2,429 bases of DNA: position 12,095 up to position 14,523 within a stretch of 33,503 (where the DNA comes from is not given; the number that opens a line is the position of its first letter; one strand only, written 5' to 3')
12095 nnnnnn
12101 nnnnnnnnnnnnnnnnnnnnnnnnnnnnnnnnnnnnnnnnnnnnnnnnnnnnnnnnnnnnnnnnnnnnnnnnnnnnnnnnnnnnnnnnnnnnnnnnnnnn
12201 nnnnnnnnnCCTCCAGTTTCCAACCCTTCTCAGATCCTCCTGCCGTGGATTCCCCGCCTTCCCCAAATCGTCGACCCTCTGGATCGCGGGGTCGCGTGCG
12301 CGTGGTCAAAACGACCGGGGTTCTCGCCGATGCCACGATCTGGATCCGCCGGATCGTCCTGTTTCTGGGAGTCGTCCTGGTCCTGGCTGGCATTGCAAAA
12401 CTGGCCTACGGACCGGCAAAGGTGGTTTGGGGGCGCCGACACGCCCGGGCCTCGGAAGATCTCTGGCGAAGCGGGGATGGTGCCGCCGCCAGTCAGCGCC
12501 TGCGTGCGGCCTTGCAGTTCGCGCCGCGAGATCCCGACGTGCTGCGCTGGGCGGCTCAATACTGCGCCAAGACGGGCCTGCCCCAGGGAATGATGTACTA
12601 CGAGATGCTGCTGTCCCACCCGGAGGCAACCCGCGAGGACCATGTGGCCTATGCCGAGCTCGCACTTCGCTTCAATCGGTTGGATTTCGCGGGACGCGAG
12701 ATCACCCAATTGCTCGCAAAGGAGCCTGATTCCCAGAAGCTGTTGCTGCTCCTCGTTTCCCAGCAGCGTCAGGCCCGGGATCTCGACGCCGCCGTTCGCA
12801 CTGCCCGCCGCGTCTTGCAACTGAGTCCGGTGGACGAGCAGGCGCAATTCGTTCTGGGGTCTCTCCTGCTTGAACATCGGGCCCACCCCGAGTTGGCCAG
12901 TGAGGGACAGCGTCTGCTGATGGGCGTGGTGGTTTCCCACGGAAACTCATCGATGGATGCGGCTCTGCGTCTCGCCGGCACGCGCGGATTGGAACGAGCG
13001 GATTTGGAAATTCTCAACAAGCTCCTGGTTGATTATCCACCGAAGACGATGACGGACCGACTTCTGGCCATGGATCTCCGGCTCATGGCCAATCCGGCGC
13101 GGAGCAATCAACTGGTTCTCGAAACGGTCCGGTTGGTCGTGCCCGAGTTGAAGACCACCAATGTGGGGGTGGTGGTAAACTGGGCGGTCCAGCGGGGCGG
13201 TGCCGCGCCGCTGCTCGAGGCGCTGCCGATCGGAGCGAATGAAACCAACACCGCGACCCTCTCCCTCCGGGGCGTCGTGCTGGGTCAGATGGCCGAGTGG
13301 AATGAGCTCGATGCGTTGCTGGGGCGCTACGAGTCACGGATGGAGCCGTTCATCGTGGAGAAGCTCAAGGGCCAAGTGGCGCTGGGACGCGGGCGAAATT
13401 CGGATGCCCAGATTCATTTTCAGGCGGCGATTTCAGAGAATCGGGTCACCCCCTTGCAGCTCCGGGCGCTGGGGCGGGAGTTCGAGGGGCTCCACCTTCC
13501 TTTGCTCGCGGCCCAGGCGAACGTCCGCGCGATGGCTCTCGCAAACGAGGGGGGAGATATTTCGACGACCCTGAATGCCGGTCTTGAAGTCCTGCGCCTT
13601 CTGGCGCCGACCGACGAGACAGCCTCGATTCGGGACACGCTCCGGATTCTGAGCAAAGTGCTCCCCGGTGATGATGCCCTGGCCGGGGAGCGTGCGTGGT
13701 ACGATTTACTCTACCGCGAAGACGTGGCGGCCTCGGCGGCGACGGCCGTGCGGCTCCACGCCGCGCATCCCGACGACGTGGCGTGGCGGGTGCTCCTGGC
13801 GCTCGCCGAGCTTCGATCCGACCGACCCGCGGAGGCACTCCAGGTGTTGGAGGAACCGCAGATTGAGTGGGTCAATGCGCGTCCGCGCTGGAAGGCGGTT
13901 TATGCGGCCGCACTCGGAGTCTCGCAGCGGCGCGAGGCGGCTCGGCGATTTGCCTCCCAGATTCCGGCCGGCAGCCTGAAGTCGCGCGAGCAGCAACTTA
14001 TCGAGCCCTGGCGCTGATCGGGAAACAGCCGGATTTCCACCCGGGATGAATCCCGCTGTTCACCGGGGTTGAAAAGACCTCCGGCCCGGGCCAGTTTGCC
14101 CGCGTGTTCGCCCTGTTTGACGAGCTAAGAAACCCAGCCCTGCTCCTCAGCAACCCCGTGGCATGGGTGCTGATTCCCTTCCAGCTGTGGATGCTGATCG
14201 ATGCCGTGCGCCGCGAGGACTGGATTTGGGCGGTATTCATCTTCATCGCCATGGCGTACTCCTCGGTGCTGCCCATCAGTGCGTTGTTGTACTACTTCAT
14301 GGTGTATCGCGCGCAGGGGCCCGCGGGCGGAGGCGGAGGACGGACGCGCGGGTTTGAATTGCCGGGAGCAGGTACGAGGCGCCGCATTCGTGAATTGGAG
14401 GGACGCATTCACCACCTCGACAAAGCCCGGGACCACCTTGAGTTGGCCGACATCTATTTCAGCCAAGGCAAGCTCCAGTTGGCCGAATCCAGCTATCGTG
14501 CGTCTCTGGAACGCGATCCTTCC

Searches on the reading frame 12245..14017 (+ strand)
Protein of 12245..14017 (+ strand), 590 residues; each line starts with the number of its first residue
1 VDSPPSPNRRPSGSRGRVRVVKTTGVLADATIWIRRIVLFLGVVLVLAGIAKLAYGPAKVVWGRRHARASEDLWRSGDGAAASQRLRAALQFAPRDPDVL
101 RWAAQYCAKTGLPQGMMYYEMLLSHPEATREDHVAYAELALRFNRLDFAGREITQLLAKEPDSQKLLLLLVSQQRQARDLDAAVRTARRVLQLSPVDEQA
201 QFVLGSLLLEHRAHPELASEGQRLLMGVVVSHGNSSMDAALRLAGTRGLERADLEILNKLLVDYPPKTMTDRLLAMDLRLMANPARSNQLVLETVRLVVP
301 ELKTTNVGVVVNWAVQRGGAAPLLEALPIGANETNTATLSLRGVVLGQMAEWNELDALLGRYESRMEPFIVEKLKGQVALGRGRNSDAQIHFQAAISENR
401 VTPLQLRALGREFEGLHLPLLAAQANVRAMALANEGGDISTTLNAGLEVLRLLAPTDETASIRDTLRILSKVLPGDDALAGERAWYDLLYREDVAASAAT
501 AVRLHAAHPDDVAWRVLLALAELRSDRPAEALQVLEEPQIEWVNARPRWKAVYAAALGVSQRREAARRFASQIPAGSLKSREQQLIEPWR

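Call 3: search_protein_families(library=pfam, proteins=[window:12245-14017:+], max_evalue=0.01)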
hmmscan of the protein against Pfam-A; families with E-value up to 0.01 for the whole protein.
window:12245-14017:+ (590 aa): 3 families
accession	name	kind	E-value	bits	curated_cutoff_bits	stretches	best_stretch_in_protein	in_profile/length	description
PF13432.12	TPR_16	-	4.1e-08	34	32.7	1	487-537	6-56/65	Tetratricopeptide repeat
PF14559.12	TPR_19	-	2.2e-06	28.3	25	0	495-555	8-67/68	Tetratricopeptide repeat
PF13428.12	TPR_14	-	0.0018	19.3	23.5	0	166-206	3-43/44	Tetratricopeptide repeat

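Call 4: search_protein_families(library=ncbifam, proteins=[window:12245-14017:+], max_evalue=0.01)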
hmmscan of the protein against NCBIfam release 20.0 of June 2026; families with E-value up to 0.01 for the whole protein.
window:12245-14017:+ (590 aa): 2 families
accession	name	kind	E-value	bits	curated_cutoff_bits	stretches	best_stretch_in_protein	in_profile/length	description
TIGR02917.1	PEP_TPR_lipo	equivalog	1.1e-07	30.1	312.2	1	76-212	478-615/899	XrtA/PEP-CTERM system TPR-repeat protein PrsT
NF052415.1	T3SS_chap_SctY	equivalog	0.00016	22.2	70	1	504-570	32-100/106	type III secretion apparatus assembly chaperone SctY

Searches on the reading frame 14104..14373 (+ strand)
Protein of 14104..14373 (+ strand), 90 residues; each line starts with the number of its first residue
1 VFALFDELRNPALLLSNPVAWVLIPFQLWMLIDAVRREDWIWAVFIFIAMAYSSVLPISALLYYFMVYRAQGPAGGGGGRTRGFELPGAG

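Call 25: search_protein_families(library=pfam, proteins=[window:14104-14373:+], max_evalue=10)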
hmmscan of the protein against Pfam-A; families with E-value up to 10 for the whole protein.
window:14104-14373:+ (90 aa): 0 families

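Call 43: search_protein_families(library=pfam, proteins=[window:14104-14322:+], max_evalue=10)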
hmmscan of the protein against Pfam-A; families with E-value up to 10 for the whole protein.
seq(73 aa): 0 families
